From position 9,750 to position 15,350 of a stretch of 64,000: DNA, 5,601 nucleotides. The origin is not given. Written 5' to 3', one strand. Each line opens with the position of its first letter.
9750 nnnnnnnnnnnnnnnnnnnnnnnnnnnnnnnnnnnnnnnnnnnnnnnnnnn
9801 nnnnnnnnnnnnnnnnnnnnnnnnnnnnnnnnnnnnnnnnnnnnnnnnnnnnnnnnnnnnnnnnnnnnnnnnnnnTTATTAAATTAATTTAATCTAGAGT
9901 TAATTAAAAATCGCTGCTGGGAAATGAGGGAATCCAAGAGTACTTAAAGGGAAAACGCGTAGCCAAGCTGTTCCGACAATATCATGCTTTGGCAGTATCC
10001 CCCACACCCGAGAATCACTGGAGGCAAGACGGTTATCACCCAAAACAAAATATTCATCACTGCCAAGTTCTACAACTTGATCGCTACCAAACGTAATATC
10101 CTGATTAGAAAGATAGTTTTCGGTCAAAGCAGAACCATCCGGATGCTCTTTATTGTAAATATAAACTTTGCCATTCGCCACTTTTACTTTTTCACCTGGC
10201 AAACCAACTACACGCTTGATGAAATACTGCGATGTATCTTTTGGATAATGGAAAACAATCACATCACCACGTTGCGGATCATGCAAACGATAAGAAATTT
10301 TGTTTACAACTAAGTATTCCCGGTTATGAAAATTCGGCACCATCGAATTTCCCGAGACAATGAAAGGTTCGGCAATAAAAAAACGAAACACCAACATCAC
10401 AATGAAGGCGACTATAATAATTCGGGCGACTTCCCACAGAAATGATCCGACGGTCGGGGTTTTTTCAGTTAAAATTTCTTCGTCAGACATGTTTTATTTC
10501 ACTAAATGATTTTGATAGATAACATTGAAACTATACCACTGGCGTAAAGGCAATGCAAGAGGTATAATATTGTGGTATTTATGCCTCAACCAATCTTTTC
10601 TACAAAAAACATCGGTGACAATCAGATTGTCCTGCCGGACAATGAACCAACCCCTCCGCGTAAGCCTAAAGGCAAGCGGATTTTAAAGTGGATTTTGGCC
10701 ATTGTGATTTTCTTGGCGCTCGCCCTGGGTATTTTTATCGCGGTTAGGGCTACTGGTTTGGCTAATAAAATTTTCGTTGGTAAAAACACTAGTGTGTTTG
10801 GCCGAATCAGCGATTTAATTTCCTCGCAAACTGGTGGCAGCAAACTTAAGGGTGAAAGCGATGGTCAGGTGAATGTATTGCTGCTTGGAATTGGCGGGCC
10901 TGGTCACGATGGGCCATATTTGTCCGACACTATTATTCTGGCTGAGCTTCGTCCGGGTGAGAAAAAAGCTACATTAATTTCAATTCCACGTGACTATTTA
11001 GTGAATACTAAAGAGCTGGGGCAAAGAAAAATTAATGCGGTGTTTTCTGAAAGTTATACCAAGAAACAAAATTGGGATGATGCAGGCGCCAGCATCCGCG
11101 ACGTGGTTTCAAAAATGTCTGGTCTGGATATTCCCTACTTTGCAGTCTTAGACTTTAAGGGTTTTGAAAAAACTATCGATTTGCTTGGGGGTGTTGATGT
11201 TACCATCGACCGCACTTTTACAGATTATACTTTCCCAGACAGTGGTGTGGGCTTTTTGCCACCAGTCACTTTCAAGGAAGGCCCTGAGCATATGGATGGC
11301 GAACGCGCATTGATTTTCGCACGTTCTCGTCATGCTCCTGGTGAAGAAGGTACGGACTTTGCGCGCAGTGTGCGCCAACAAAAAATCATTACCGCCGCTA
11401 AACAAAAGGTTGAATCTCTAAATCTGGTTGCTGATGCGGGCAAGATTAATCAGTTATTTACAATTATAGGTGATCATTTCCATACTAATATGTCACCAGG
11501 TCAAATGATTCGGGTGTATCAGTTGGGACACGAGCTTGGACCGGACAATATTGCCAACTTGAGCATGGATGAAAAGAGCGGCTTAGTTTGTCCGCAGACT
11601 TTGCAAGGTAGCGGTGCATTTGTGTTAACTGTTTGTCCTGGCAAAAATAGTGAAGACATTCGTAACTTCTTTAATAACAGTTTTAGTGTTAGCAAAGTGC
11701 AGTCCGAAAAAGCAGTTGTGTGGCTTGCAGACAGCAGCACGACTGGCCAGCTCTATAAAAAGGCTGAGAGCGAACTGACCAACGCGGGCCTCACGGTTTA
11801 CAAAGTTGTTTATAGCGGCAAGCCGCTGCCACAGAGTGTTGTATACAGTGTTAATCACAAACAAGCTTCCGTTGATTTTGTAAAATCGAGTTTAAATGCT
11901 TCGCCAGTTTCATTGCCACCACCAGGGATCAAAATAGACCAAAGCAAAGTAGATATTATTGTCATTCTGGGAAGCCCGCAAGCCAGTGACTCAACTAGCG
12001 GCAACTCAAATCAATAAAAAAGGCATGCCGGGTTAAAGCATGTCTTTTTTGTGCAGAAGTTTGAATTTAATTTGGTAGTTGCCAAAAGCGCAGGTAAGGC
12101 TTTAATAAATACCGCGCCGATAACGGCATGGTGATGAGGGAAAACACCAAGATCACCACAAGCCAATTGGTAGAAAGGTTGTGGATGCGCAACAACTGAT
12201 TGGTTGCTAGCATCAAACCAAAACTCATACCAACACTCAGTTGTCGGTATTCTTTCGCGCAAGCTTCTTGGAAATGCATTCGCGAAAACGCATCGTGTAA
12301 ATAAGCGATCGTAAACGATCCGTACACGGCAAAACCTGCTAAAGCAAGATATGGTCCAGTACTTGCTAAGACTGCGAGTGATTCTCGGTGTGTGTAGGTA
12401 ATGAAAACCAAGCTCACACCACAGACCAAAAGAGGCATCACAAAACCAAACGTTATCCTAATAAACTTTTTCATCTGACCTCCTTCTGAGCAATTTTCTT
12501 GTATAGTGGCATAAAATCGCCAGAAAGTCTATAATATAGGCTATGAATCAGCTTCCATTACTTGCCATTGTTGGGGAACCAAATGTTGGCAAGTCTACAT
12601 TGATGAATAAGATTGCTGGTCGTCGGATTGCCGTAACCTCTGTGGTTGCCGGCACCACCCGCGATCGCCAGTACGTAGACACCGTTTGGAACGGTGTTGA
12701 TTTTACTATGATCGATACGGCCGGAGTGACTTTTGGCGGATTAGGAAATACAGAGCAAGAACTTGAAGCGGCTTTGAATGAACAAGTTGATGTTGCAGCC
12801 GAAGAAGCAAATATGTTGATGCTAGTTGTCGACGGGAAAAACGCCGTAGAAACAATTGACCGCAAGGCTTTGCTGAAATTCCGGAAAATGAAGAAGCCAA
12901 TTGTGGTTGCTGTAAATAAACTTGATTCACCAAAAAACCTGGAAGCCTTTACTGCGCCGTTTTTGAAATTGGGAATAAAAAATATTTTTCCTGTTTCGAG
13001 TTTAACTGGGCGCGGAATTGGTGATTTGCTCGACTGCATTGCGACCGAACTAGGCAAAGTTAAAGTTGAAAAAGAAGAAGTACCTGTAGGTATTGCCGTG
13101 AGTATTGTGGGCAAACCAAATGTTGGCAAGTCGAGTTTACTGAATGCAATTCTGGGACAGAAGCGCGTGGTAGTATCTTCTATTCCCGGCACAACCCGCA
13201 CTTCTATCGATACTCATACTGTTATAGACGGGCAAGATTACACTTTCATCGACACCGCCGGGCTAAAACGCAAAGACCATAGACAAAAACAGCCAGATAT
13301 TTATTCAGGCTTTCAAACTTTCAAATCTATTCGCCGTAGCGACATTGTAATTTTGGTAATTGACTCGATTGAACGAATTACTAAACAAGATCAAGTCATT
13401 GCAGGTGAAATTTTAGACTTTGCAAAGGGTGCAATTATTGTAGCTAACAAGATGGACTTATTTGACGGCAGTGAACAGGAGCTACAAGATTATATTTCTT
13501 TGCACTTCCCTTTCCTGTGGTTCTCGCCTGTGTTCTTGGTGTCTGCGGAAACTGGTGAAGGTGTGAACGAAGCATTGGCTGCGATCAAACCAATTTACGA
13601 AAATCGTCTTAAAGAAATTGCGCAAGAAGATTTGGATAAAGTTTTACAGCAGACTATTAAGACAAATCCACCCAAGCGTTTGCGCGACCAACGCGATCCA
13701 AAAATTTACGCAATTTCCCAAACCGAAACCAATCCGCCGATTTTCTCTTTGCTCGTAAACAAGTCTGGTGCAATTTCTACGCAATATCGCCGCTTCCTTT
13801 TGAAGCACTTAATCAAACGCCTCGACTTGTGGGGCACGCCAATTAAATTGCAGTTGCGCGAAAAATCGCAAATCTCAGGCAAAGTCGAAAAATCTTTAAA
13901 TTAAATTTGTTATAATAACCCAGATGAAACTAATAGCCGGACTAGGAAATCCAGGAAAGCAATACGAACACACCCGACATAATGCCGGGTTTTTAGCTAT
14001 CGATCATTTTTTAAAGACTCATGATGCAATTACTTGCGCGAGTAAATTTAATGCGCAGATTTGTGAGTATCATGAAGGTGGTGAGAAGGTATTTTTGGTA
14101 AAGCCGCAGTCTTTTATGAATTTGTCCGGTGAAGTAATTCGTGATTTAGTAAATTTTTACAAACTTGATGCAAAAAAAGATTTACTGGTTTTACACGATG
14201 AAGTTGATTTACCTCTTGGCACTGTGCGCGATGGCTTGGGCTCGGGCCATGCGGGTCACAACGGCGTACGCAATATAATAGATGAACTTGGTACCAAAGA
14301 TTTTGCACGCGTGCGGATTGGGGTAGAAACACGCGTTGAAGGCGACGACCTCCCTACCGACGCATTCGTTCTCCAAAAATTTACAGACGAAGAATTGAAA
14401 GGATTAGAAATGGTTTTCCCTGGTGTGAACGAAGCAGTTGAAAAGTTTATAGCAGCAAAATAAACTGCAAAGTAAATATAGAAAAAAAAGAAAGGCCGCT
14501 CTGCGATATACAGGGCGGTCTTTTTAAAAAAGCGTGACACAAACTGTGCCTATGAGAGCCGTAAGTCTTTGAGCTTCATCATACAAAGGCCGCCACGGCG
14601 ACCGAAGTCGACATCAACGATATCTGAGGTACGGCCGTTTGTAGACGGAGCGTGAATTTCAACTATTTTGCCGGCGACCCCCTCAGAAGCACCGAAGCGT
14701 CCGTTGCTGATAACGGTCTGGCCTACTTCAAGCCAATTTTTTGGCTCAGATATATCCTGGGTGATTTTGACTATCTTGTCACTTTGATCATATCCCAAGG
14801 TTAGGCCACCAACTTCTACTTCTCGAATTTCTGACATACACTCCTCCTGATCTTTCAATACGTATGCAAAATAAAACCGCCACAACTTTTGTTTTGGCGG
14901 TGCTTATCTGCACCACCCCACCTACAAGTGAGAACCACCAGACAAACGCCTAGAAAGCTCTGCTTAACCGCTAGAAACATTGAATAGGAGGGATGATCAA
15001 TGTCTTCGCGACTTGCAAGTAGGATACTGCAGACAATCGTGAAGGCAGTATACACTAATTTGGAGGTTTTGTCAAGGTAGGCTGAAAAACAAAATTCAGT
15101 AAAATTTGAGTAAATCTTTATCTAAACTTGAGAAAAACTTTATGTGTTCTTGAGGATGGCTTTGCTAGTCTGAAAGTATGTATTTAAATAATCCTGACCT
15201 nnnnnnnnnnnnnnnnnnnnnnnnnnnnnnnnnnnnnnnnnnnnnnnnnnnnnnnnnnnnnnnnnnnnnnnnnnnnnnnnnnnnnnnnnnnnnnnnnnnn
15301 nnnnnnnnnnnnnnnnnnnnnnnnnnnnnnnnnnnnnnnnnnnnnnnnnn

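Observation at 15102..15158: Five-copy ~45-55 bp A-tract-phased repeat element, mostly promoter-proximal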

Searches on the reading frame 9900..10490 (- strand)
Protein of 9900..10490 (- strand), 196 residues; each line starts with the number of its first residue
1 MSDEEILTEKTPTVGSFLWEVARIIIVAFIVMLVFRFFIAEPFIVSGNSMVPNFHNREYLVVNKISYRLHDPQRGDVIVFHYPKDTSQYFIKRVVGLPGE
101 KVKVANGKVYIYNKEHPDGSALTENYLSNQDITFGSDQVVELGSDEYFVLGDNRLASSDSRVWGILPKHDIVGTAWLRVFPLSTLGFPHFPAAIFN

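Call 32: search_protein_families(library=pfam, proteins=[window:9900-10490:-], max_evalue=0.00001)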
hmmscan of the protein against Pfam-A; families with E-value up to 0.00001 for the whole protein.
window:9900-10490:- (196 aa): 1 family
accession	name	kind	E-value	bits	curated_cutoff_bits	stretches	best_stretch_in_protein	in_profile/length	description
PF10502.14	Peptidase_S26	-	3.5e-48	164.2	22.9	1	19-179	2-167/168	Signal peptidase, peptidase S26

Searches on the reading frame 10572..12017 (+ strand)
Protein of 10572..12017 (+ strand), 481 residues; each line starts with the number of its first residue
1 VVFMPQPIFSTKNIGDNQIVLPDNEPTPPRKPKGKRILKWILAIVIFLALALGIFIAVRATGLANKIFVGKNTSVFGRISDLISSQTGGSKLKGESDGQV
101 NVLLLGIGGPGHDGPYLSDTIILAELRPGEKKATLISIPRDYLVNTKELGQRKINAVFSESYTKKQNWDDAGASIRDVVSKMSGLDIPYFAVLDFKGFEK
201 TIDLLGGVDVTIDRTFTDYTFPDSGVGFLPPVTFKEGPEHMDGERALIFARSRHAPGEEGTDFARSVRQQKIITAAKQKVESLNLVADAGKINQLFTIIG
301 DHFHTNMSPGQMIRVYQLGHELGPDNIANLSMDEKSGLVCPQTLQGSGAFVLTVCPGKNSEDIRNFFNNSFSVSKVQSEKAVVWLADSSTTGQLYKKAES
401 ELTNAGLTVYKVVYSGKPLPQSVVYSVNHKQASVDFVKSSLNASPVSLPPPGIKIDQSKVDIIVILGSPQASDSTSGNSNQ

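Call 32: search_protein_families(library=pfam, proteins=[window:10572-12017:+], max_evalue=0.00001)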
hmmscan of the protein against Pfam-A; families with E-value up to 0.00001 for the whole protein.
window:10572-12017:+ (481 aa): 1 family
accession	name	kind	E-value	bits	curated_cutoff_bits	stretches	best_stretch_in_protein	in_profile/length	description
PF03816.19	LytR_cpsA_psr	-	2e-32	112.9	24.6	1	118-281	2-149/150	LytR_cpsA_psr family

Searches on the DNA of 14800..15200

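Call 58: search_rna_families(source=window, start=14800, end=15200, threshold=evalue, max_evalue=1, show_alignments=1)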
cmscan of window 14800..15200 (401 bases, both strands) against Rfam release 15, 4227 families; matches with E-value up to 1: 1.
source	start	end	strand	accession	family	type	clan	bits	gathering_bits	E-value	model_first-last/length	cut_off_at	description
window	14867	14909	-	RF03730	mir-7615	Gene; miRNA;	-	20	90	0.092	1-64/64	no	mir-7615 microRNA precursor family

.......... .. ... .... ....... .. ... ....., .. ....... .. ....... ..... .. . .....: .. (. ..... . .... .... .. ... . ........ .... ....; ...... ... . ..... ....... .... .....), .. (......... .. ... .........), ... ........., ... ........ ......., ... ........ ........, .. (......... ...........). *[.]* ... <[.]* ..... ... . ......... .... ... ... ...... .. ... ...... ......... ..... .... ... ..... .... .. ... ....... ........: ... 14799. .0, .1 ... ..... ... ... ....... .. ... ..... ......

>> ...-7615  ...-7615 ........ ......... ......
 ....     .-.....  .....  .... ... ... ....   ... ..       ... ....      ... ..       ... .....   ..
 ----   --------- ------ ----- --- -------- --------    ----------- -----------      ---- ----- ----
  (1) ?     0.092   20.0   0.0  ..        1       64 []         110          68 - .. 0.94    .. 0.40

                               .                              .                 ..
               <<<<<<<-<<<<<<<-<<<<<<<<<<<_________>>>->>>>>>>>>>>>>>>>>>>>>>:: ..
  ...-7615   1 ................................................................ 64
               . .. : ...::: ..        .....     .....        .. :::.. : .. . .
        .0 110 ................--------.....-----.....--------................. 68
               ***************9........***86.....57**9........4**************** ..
